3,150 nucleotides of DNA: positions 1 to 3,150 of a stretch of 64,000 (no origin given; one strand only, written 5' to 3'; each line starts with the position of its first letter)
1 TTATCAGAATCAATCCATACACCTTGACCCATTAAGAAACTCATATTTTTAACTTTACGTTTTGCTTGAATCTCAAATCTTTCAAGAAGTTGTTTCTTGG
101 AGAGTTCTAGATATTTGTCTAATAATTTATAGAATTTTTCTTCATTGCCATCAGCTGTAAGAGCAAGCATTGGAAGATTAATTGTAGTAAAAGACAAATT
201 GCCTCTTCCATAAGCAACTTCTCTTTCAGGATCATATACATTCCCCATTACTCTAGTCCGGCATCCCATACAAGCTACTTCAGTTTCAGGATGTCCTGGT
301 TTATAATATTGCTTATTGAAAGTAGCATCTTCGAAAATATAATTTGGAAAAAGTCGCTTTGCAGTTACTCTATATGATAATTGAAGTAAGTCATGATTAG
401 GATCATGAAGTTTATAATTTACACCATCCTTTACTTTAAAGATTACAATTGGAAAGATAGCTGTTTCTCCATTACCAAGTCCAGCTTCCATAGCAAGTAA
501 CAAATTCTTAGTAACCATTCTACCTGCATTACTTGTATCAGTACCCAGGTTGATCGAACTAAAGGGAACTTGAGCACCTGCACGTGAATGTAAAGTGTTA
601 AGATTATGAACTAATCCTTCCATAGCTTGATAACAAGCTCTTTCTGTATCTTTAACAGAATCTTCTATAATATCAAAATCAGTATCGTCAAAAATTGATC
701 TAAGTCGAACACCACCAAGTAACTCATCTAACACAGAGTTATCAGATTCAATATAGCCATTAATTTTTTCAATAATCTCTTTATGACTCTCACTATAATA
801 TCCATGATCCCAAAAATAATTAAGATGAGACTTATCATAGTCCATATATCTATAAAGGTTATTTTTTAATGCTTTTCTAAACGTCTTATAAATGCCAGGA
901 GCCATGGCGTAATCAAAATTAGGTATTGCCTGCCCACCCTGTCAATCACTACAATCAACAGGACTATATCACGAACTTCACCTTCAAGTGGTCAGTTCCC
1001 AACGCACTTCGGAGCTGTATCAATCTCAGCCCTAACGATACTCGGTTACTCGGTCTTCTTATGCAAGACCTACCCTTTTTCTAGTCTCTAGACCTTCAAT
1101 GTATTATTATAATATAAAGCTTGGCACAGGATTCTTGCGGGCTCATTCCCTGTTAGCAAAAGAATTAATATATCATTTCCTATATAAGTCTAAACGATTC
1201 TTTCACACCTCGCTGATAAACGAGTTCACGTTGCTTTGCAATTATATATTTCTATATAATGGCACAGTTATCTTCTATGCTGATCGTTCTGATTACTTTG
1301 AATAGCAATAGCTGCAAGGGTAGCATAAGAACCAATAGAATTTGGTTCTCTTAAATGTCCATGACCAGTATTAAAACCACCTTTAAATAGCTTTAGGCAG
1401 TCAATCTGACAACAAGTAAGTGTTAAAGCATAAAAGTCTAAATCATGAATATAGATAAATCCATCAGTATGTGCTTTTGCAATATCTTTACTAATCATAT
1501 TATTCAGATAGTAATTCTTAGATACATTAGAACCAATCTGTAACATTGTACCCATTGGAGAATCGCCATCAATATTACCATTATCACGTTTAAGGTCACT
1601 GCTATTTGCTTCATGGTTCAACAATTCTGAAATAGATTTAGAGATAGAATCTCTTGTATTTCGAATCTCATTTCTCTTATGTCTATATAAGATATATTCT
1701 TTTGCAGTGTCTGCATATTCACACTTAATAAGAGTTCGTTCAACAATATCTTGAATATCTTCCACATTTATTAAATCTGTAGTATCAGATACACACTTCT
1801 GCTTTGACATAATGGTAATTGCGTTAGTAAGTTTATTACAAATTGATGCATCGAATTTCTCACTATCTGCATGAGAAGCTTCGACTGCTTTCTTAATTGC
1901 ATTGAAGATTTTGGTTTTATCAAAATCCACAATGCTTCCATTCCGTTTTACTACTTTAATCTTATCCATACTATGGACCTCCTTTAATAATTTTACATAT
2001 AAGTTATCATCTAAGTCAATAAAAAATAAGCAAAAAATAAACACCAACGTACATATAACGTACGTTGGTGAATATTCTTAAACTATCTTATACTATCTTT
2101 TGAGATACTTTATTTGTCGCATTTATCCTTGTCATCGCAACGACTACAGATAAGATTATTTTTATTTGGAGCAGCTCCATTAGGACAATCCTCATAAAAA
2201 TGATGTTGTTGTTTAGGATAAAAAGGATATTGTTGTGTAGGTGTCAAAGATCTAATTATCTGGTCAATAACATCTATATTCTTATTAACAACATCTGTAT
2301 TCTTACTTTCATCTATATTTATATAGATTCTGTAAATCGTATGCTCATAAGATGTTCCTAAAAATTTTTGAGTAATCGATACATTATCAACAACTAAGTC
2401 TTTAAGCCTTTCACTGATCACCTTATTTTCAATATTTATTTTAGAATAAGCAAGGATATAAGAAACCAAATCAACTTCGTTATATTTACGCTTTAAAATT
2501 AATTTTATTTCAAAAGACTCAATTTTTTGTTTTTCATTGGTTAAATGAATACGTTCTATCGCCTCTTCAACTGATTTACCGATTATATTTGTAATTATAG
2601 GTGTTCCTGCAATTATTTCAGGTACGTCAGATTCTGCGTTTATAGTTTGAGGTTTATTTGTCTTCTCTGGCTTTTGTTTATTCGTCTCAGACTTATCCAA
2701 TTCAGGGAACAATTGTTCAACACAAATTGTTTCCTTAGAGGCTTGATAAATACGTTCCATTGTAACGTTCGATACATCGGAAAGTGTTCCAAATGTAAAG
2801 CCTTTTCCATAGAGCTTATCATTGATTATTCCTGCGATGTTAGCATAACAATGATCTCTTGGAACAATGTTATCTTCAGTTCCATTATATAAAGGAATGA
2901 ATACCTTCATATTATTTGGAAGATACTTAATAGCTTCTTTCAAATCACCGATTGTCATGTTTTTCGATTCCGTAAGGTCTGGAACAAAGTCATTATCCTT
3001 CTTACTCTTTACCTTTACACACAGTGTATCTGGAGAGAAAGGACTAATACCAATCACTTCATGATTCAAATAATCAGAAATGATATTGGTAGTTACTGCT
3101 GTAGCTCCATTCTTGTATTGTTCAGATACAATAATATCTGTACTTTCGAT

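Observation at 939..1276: Group I intron splitting the anaerobic ribonucleotide reductase gene nrdD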

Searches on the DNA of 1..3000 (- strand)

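Call 4: search_rna_families(source=window, start=850, end=1400, threshold=evalue, max_evalue=10, show_alignments=5)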
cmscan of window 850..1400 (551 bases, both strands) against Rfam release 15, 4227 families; matches with E-value up to 10: 5.
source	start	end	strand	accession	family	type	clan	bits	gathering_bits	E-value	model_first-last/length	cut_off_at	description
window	939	1212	-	RF00028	Intron_gpI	Intron;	-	19.9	50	0.009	1-253/253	no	Group I catalytic intron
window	1052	1096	-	RF01625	ceN28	Gene; snRNA; snoRNA; CD-box;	-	17.9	70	0.5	1-88/88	no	Caenorhabditis snoRNA ceN28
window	1156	1204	+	RF01216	snR87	Gene; snRNA; snoRNA; CD-box;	CL00046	17.3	37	3.4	1-109/109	no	Small nucleolar RNA snR87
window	1248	1342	+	RF01202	sn2991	Gene; snRNA; snoRNA; CD-box;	-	15.9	60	6.1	1-98/98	no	Small nucleolar RNA sn2991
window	1315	1362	-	RF00691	mir-146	Gene; miRNA;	-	14.6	50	3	1-90/90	no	mir-146 microRNA precursor family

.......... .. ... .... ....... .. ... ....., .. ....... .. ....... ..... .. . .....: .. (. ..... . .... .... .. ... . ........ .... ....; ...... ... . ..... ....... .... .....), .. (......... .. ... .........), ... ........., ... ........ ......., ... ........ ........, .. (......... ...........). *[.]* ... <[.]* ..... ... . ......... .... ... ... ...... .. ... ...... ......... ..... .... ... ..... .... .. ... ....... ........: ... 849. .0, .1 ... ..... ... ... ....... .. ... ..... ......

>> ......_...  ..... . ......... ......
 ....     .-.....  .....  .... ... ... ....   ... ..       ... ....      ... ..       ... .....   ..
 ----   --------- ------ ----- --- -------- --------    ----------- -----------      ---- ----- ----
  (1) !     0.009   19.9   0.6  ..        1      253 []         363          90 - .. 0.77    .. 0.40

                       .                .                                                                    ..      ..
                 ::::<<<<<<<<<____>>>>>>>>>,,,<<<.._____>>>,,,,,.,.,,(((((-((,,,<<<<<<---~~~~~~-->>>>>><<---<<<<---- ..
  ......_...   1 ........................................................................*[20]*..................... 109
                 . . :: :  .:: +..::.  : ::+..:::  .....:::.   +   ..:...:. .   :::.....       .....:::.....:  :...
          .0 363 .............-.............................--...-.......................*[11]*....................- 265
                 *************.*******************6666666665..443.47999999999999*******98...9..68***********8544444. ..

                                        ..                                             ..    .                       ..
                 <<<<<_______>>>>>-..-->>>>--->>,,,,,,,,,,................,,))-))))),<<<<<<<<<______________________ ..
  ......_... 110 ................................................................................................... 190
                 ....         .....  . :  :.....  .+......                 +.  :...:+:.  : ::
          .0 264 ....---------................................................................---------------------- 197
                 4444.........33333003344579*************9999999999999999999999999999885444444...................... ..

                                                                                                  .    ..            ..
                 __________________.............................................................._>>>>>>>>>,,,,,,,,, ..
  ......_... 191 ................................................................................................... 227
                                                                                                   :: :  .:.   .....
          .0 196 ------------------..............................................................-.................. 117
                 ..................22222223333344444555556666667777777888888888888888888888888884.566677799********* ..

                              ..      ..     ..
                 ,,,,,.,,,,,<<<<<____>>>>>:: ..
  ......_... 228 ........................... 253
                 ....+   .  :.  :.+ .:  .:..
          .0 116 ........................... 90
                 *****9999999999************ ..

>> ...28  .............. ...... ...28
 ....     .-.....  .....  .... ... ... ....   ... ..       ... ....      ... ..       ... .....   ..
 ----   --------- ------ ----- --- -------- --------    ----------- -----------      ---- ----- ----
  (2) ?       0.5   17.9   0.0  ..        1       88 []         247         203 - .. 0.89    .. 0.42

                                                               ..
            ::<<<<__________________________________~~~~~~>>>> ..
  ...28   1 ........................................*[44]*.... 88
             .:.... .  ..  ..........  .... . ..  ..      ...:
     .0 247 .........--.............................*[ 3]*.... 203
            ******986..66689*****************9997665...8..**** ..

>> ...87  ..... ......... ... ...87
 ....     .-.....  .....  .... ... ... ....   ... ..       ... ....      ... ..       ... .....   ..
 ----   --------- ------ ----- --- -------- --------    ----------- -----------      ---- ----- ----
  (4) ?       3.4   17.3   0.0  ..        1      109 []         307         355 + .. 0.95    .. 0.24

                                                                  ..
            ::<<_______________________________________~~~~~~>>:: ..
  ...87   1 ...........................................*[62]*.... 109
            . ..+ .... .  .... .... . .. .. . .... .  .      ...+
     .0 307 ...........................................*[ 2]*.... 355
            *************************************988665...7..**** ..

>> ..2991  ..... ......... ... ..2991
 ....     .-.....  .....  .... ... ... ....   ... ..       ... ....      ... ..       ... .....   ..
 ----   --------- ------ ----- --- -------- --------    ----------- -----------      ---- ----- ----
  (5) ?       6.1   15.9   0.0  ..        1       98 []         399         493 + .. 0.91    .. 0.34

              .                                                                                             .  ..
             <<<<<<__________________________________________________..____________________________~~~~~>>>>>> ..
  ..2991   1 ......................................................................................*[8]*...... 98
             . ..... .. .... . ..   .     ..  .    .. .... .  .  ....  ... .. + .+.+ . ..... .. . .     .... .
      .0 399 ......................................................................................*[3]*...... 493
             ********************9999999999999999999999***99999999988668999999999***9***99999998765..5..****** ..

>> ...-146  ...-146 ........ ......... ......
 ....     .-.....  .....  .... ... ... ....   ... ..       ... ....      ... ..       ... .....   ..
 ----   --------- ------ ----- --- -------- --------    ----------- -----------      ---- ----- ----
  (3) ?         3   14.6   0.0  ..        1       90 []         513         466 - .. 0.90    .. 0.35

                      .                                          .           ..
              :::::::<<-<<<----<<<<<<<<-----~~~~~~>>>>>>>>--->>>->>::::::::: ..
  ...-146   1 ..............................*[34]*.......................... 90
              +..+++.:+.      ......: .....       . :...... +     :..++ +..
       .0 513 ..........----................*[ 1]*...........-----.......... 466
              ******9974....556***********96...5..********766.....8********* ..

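Call 8: search_dna_similar(query=window:1-3000:-, collection=phages, mode=near, max_rows=30)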
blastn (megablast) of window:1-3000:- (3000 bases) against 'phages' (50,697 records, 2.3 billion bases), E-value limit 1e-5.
No match.

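Call 9: search_dna_similar(query=window:939-1276:-, collection=phages, mode=distant, max_rows=40, max_evalue=0.01)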
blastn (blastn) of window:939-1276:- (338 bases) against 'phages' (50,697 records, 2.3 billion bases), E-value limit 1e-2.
Records with a match: 25; places in all: 25; records where one place covers at least 80% of the query: 0.
Best place of each record, by identity: 60-80% 25.
By first word of the organism name: Clostridium 25.
By host as written in the record: Clostridium sporogenes ATCC-15579 25.
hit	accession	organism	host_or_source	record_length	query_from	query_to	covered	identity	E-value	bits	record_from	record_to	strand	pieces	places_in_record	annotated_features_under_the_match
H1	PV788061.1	Clostridium phage CS01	Clostridium sporogenes ATCC-15579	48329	95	158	19%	79.1%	2e-4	52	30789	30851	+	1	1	none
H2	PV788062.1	Clostridium phage CS02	Clostridium sporogenes ATCC-15579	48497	95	158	19%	79.1%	2e-4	52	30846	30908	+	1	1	none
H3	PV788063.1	Clostridium phage CS03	Clostridium sporogenes ATCC-15579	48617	95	158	19%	79.1%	2e-4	52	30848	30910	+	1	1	none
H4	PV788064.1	Clostridium phage CS04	Clostridium sporogenes ATCC-15579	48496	95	158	19%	79.1%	2e-4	52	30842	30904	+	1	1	none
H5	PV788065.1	Clostridium phage CS05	Clostridium sporogenes ATCC-15579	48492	95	158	19%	79.1%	2e-4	52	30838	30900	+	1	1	none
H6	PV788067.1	Clostridium phage CS07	Clostridium sporogenes ATCC-15579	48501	95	158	19%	79.1%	2e-4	52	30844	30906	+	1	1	none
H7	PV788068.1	Clostridium phage CS11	Clostridium sporogenes ATCC-15579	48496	95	158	19%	79.1%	2e-4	52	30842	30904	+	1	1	none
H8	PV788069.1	Clostridium phage CS12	Clostridium sporogenes ATCC-15579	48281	95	158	19%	79.1%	2e-4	52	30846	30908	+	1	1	none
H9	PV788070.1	Clostridium phage CS13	Clostridium sporogenes ATCC-15579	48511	95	158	19%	79.1%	2e-4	52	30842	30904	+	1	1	none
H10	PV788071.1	Clostridium phage CS15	Clostridium sporogenes ATCC-15579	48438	95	158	19%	79.1%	2e-4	52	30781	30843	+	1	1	none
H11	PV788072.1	Clostridium phage CS16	Clostridium sporogenes ATCC-15579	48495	95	158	19%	79.1%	2e-4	52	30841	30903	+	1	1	none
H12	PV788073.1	Clostridium phage CS19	Clostridium sporogenes ATCC-15579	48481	95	158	19%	79.1%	2e-4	52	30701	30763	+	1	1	HNH endonuclease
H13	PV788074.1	Clostridium phage CS20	Clostridium sporogenes ATCC-15579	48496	95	158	19%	79.1%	2e-4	52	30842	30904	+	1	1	none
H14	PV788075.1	Clostridium phage CS21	Clostridium sporogenes ATCC-15579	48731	95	158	19%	79.1%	2e-4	52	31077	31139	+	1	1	none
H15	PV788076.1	Clostridium phage CS22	Clostridium sporogenes ATCC-15579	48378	95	158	19%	79.1%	2e-4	52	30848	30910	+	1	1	none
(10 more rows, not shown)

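Call 35: get_annotated_region(hit=H1, flank=2500)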
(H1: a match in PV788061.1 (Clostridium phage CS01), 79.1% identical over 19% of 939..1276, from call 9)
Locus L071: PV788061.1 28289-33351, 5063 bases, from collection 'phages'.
description: Clostridium phage CS01, complete genome.
organism: Clostridium phage CS01 (NCBI taxid 3446644)
taxonomy: Viruses
host: Clostridium sporogenes ATCC-15579; source: sewage; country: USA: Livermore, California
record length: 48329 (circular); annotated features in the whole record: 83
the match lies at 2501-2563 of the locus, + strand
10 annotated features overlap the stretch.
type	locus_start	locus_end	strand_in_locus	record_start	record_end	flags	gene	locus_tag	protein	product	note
CDS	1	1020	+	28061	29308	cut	-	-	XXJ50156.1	DnaB-like replicative helicase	-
CDS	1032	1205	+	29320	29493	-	-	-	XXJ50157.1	hypothetical protein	-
CDS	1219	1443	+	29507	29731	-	-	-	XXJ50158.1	hypothetical protein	-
CDS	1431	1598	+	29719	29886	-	-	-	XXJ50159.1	host RecBCD nuclease inhibitor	-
CDS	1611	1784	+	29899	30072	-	-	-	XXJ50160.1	hypothetical protein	-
CDS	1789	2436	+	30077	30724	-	-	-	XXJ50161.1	NrdD-like anaerobic ribonucleotide reductase large subunit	-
CDS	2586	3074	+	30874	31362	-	-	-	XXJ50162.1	HNH endonuclease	-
CDS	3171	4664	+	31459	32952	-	-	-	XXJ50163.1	anaerobic ribonucleoside reductase large subunit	-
CDS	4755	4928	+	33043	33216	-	-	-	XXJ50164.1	hypothetical protein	-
CDS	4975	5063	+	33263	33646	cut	-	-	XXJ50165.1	DNA ligase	-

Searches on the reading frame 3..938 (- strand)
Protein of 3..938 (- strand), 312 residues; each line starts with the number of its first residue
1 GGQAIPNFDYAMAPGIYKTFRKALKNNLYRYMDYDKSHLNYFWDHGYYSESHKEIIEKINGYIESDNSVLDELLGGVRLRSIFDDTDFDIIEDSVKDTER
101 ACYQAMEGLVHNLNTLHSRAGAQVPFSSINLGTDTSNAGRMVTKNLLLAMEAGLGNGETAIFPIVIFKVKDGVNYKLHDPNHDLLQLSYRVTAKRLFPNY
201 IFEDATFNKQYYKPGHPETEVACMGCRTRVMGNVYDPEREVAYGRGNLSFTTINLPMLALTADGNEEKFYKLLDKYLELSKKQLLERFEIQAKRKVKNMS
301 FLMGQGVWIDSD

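Call 63: search_protein_families(library=pfam, proteins=[window:3-938:-], max_evalue=0.01)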
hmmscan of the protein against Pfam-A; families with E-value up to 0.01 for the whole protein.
window:3-938:- (312 aa): 1 family
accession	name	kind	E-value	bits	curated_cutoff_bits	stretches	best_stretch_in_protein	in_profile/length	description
PF13597.11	NRDD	-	2.3e-73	248.2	26.2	1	1-309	104-340/562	Anaerobic ribonucleoside-triphosphate reductase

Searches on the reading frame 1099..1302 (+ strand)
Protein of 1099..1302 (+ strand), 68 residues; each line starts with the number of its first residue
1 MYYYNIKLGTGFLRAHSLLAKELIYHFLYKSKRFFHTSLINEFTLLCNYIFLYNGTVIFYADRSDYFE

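Call 63: search_protein_families(library=pfam, proteins=[window:1099-1302:+], max_evalue=0.01)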
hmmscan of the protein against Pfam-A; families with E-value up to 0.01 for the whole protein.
seq(68 aa): 0 families

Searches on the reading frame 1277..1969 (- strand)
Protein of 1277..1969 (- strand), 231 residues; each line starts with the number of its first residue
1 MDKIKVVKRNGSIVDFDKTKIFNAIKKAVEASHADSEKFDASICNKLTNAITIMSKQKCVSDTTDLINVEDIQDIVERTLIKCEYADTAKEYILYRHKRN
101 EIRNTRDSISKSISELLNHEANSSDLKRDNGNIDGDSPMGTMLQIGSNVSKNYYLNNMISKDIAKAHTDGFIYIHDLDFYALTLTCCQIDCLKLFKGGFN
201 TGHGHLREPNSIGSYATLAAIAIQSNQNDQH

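Call 63: search_protein_families(library=pfam, proteins=[window:1277-1969:-], max_evalue=0.01)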
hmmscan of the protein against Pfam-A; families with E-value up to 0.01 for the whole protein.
window:1277-1969:- (231 aa): 2 families
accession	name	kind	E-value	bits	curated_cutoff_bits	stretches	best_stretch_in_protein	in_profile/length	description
PF13597.11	NRDD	-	1.5e-28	100.3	26.2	1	129-231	1-103/562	Anaerobic ribonucleoside-triphosphate reductase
PF03477.21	ATP-cone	-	3.6e-22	79.1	25.8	1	4-101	1-88/88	ATP cone domain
